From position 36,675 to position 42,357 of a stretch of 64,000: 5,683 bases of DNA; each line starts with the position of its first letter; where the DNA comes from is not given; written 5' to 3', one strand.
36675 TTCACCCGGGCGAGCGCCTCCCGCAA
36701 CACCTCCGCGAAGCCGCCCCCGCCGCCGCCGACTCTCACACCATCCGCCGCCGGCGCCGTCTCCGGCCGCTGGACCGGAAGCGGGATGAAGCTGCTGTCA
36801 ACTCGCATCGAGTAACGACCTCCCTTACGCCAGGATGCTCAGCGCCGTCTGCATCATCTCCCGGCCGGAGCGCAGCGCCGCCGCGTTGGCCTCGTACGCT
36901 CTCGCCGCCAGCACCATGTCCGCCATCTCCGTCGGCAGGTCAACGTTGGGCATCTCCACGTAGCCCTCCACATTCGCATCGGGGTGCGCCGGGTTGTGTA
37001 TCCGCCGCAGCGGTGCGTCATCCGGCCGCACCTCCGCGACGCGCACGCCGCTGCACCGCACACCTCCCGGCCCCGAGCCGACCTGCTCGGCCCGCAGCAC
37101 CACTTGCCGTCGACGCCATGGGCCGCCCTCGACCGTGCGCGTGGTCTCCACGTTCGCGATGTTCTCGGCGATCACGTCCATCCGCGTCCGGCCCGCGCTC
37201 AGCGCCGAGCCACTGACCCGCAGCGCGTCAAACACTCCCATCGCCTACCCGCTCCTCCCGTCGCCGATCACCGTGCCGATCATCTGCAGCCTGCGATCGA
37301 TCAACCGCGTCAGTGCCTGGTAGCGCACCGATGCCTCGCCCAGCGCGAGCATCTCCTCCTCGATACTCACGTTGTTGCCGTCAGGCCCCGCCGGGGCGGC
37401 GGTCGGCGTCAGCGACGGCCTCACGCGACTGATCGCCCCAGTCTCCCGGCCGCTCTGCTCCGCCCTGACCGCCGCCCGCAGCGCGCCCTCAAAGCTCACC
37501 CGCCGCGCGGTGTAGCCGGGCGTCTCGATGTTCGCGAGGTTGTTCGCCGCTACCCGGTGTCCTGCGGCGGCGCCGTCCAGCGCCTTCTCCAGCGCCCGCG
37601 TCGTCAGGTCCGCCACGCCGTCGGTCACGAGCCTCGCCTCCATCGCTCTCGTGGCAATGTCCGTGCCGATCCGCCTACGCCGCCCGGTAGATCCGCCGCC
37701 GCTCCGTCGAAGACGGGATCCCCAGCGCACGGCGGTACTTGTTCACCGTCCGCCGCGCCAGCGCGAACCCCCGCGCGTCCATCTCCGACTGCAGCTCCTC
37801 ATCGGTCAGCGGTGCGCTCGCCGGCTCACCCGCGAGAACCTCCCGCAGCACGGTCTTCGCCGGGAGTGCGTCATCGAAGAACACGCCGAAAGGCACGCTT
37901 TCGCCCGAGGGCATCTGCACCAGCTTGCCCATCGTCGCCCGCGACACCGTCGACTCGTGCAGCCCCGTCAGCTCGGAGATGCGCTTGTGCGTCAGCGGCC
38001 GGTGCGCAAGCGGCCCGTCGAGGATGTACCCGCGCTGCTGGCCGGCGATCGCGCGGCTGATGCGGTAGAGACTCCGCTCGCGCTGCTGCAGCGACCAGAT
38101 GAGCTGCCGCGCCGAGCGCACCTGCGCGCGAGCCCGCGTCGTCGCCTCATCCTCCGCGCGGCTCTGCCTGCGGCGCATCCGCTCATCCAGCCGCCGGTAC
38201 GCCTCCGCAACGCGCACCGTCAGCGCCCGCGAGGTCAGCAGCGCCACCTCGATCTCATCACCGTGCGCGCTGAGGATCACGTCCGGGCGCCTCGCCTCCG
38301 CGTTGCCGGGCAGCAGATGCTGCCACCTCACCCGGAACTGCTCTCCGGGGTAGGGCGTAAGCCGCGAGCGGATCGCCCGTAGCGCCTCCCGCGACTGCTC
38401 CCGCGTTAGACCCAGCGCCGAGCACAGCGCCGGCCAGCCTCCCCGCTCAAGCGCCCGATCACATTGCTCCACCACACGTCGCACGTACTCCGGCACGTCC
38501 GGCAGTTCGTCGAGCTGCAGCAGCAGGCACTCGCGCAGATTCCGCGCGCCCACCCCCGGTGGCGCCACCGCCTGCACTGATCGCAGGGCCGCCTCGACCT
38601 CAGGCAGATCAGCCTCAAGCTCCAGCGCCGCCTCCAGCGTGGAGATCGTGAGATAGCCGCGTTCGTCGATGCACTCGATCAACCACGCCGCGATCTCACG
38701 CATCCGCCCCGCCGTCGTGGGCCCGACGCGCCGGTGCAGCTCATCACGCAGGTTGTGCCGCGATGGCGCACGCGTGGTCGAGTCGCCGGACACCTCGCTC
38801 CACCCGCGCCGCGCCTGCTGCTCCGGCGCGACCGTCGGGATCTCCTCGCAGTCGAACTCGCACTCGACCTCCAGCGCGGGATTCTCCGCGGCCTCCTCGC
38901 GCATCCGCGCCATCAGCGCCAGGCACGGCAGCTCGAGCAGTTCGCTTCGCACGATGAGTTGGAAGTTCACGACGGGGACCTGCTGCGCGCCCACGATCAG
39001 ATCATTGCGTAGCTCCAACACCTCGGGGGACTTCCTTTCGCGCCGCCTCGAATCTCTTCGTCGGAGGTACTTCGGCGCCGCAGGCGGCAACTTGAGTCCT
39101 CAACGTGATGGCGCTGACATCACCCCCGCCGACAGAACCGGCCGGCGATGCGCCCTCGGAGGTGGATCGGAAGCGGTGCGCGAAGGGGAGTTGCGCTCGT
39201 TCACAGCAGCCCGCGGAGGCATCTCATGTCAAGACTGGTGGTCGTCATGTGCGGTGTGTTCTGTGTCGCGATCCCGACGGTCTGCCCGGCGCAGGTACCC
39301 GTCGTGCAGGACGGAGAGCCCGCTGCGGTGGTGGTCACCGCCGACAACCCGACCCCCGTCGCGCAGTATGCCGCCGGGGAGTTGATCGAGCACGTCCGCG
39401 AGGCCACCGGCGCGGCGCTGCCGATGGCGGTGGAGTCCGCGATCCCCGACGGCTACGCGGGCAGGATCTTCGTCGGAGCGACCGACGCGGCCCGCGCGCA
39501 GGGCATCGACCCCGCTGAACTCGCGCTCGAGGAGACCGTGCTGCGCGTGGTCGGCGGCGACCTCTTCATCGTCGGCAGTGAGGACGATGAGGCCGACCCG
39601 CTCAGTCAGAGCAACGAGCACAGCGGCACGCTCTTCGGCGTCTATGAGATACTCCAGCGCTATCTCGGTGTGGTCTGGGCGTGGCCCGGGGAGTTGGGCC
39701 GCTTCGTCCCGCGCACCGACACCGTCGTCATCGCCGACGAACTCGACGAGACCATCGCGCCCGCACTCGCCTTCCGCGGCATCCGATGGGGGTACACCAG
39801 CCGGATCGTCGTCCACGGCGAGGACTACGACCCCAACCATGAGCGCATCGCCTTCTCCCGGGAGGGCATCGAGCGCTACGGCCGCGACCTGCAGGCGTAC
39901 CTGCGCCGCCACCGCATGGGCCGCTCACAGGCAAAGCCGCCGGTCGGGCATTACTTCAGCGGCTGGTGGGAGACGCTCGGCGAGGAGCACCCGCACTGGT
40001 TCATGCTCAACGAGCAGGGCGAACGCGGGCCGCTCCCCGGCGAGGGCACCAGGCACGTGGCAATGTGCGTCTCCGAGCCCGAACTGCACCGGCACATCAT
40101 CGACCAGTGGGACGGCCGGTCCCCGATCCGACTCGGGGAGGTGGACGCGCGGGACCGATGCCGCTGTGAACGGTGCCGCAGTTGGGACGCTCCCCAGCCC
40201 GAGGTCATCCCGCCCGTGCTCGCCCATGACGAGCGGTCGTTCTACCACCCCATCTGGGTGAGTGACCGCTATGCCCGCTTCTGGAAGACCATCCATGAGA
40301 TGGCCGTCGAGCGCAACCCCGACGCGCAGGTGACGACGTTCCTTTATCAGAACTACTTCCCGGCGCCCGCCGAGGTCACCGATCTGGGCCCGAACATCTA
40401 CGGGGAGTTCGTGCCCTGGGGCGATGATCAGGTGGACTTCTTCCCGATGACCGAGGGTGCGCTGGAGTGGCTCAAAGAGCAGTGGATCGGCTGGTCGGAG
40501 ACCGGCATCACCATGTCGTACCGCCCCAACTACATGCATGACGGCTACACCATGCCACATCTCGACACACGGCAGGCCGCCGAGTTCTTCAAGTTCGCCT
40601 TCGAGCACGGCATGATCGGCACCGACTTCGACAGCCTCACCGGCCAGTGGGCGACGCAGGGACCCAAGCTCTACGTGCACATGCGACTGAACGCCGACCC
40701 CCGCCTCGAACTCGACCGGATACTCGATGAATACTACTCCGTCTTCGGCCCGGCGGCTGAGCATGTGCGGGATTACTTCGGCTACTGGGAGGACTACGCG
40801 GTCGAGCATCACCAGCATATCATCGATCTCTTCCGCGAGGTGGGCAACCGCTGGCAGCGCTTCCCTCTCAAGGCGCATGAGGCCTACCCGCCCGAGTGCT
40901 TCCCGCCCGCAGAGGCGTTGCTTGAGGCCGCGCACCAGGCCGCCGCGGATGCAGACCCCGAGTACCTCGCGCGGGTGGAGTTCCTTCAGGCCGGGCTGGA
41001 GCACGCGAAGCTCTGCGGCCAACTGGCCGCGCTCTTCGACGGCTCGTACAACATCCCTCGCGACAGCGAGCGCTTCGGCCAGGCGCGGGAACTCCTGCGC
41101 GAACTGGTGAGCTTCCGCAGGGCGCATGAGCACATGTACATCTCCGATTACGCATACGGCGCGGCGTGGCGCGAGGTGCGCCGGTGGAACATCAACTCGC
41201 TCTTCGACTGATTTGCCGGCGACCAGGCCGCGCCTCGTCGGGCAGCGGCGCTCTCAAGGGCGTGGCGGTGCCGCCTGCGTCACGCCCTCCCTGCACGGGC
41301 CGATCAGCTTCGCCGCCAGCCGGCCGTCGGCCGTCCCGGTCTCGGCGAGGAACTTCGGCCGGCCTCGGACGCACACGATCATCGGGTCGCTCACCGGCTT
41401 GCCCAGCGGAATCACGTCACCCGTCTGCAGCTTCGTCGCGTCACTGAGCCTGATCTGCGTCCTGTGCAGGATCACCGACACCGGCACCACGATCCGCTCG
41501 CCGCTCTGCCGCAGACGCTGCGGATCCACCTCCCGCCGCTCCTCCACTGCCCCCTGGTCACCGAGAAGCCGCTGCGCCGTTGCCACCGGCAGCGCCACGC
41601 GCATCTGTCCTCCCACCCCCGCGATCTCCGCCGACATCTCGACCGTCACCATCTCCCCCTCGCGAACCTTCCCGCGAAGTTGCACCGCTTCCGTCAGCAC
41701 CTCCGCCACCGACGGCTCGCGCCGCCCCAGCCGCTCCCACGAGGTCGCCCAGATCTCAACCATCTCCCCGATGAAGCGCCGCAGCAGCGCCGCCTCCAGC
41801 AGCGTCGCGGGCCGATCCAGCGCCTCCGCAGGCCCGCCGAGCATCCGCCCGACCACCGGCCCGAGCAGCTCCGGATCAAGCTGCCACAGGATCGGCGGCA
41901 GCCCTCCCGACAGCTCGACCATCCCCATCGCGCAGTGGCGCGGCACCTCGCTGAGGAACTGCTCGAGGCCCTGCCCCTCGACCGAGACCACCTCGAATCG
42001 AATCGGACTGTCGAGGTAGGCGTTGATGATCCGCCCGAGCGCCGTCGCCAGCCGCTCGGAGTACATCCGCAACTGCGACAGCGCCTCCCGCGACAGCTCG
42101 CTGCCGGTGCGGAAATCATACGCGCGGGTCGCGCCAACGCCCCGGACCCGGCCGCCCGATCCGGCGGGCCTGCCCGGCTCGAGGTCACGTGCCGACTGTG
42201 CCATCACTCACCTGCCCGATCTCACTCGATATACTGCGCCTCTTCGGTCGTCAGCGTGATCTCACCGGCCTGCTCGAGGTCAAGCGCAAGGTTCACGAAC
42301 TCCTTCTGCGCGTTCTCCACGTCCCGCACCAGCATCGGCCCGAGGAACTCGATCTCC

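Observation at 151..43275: Five sigma54 promoter motifs squeezed directly behind stop codons or a terminator, leaving no intergenic room for enhancers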

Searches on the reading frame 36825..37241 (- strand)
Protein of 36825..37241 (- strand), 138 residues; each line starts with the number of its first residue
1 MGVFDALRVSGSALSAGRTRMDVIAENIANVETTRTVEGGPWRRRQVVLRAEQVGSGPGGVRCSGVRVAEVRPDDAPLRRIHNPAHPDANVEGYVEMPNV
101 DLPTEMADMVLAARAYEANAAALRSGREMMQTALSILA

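Call 9: search_protein_families(library=ncbifam, proteins=[window:36825-37241:-])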
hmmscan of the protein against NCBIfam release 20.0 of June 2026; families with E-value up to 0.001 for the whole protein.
window:36825-37241:- (138 aa): 22 families
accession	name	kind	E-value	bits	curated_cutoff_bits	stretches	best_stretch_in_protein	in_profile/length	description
TIGR01395.1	FlgC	equivalog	9.9e-44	148.9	102.1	1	5-137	2-136/137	flagellar basal body rod protein FlgC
NF009275.1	PRK12632.1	equivalog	1e-20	74.4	170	1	5-136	6-127/130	flagellar basal body rod protein FlgC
TIGR02488.1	flgG_G_neg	equivalog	7.5e-14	51.9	252.75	1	92-133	214-255/259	flagellar basal-body rod protein FlgG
TIGR03506.1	FlgEFG_subfam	subfamily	1.2e-11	44.9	70.25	2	6-34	2-30/351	flagellar hook-basal body complex protein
NF004243.1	PRK05682.2-2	equivalog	1.3e-10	41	801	1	93-134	375-416/420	flagellar hook protein FlgE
TIGR02492.1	flgK_ends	equivalog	2.7e-10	40.1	170.75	1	6-72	2-61/437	flagellar hook-associated protein FlgK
NF009456.0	PRK12816.1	equivalog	4.1e-10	39.7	416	1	92-135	218-261/264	flagellar basal body rod protein FlgG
NF009278.1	PRK12636.1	equivalog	6.1e-10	39.1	350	1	91-132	216-257/263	flagellar basal body rod protein FlgG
NF004238.1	PRK05682.1-1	equivalog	1.7e-09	37.4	400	1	93-136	370-413/414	flagellar hook protein FlgE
NF004241.1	PRK05682.1-5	equivalog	3.5e-09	36.3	469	1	93-135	401-443/446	flagellar hook protein FlgE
NF009282.1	PRK12642.1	equivalog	1.6e-08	34.2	242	0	89-136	189-236/239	flagellar basal-body rod protein FlgF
TIGR02490.1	flgF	equivalog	5.7e-08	32.6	178.5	1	89-117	190-218/218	flagellar basal-body rod protein FlgF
NF004242.0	PRK05682.2-1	equivalog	9.6e-08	31.2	365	1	92-136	376-420/422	flagellar hook protein FlgE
NF004240.1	PRK05682.1-4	equivalog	9.6e-07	28.4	472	1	93-136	399-442/443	flagellar hook protein FlgE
TIGR01396.1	FlgB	equivalog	9.8e-07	29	59.05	1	6-33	4-31/131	flagellar basal body rod protein FlgB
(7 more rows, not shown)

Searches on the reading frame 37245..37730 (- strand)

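Call 9: search_protein_families(library=ncbifam, proteins=[window:37245-37730:-])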
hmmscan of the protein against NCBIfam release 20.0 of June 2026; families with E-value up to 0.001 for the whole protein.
window:37245-37730:- (161 aa): 18 families
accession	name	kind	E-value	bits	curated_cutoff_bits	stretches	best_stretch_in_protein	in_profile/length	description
TIGR01396.1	FlgB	equivalog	6.2e-19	68.5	59.05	1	43-155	4-130/131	flagellar basal body rod protein FlgB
NF009266.0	PRK12623.1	equivalog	9.1e-13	48.3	144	1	42-155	11-130/133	flagellar basal body rod protein FlgB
NF009264.0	PRK12621.1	equivalog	2e-12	47.7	163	1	56-159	21-135/136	flagellar basal body rod protein FlgB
NF009270.0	PRK12627.1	equivalog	4.9e-12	46.3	128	1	54-156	18-126/128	FlgB family protein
NF004654.1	PRK06004.1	equivalog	3.2e-10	41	142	1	58-156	13-125/126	flagellar basal body rod protein FlgB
NF009263.0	PRK12620.1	equivalog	1.7e-08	34.5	158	1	59-155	24-130/133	flagellar basal body rod protein FlgB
TIGR02492.1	flgK_ends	equivalog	3e-07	30.1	170.75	0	49-85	8-44/437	flagellar hook-associated protein FlgK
NF009265.0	PRK12622.1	equivalog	1.4e-06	28.5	145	0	51-92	15-56/135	flagellar basal body rod protein FlgB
NF009328.0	PRK12685.1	equivalog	1.7e-06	28.4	169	1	51-141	16-99/116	flagellar basal body rod protein FlgB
NF009275.1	PRK12632.1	equivalog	8.1e-06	26.2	170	1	52-151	16-121/130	flagellar basal body rod protein FlgC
NF009267.0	PRK12624.1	equivalog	9e-06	26.3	241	0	45-93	12-60/143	flagellar basal body rod protein FlgB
NF005280.0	PRK06797.1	equivalog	1.3e-05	25.8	106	0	58-89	19-52/135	flagellar basal body rod protein FlgB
NF004653.1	PRK06003.1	equivalog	1.9e-05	25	153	1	60-146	23-115/126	flagellar basal body rod protein FlgB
TIGR03506.1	FlgEFG_subfam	subfamily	2.9e-05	23.9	70.25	1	59-97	18-57/351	flagellar hook-basal body complex protein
NF009331.1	PRK12689.1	equivalog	4.1e-05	22.8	347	1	60-110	21-71/252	flagellar basal-body rod protein FlgF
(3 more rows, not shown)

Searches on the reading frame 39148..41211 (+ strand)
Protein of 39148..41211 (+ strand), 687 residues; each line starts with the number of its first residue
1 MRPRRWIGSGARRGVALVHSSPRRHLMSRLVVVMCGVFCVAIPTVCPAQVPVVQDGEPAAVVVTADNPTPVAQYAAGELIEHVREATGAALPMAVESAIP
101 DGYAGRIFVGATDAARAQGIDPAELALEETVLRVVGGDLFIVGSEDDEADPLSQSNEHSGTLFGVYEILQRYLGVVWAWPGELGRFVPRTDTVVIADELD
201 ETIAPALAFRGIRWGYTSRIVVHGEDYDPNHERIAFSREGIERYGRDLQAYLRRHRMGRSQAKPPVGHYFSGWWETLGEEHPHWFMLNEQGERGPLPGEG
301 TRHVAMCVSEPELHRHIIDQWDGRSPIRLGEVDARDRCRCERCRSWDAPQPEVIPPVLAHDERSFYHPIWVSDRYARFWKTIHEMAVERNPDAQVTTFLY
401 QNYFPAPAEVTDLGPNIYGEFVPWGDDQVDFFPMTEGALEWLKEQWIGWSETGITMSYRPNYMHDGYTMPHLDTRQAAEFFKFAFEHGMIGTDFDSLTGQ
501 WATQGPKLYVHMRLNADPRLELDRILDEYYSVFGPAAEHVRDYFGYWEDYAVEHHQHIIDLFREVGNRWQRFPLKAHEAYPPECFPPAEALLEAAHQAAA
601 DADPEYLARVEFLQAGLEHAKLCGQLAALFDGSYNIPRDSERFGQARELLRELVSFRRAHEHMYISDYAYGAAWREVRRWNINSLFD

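Call 9: search_protein_families(library=ncbifam, proteins=[window:39148-41211:+])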
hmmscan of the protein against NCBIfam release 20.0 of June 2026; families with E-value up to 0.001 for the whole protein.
window:39148-41211:+ (687 aa): 0 families

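Call 22: search_protein_families(library=pfam, proteins=[window:39148-41211:+])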
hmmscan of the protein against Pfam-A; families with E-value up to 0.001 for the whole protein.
window:39148-41211:+ (687 aa): 1 family
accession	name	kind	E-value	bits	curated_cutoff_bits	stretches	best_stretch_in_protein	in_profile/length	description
PF16126.11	DUF4838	-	3e-21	76.3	26.6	1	181-543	3-323/325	Domain of unknown function (DUF4838)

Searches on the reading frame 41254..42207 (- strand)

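Call 9: search_protein_families(library=ncbifam, proteins=[window:41254-42207:-])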
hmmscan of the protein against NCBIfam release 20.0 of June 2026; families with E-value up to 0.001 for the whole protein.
window:41254-42207:- (317 aa): 2 families
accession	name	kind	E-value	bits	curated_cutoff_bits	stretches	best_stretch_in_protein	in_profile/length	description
TIGR01397.1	fliM_switch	equivalog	2.7e-30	105.6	219.6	1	27-301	33-315/320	flagellar motor switch protein FliM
TIGR02480.1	fliN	equivalog_domain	6.7e-06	25.9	84.05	1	239-289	8-58/77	flagellar motor switch protein FliN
